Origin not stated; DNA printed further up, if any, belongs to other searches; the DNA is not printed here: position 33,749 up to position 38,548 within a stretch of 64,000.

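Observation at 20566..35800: A shared ~400-700-aa N-terminal head module in three consecutive lipoproteins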

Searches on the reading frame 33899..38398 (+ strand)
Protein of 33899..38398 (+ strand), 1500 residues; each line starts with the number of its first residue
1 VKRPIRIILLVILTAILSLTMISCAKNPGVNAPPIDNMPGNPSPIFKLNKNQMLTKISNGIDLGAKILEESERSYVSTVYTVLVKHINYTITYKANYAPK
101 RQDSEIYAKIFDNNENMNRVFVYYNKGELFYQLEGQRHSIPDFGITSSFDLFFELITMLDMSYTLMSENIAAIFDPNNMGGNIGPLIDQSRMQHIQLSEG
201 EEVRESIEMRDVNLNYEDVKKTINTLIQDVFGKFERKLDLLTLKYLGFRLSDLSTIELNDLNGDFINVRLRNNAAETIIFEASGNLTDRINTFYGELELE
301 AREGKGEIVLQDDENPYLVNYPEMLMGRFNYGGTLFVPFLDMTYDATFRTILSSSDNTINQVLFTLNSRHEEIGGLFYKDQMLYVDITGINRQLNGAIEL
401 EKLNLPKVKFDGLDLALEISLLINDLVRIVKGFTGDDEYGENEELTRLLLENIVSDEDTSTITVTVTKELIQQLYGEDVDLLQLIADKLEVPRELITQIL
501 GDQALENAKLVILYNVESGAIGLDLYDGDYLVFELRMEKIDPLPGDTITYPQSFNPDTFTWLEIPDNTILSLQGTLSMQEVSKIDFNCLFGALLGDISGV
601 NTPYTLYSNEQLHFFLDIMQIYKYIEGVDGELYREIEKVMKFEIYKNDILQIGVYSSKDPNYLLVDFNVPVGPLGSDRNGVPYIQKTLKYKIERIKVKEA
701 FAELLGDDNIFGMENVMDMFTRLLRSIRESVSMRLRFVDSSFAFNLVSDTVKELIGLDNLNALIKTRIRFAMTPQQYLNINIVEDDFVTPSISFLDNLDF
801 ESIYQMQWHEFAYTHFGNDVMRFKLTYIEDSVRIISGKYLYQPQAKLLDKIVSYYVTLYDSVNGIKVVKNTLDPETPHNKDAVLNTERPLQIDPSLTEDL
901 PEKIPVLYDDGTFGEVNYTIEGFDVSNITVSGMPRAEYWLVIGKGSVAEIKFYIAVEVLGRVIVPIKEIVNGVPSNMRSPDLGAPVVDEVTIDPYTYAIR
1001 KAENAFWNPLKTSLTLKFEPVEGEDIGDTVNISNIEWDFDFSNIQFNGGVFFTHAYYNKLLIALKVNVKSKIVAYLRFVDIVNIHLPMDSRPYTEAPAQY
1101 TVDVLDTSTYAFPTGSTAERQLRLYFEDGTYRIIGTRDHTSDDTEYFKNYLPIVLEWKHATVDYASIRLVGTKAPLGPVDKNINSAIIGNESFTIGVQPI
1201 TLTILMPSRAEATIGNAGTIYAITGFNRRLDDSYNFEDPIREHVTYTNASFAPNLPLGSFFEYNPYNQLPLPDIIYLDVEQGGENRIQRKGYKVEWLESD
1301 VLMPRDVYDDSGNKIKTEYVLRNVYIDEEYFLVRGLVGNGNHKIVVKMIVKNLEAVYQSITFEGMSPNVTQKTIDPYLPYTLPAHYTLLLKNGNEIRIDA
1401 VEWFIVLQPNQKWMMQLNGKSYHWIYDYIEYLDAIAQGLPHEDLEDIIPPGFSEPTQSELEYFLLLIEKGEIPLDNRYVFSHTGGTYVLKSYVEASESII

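Call 15: find_homologous_proteins(query=window:33899-38398:+, max_evalue=0.001)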
Query window:33899-38398:+ (1500 aa): 1 proteins with E <= 0.001 among 8000 candidates.
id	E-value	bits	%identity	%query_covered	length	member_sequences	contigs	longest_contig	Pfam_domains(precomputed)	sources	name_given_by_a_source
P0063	0.0e+0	2049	60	99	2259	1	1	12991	-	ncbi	-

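Call 28: find_encoding_contigs(protein=P0063, flank=10000, max_places=2)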
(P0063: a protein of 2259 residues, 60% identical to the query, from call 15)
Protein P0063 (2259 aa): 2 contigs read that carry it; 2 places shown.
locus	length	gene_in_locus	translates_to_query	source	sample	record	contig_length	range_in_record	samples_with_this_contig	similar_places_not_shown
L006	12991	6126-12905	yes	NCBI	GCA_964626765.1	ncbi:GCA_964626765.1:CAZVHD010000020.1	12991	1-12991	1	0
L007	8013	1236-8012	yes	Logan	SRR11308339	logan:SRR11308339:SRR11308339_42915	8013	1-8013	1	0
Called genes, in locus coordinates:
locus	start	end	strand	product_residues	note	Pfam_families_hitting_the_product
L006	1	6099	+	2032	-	?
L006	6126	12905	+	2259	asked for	-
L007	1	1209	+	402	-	?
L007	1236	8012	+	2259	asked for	?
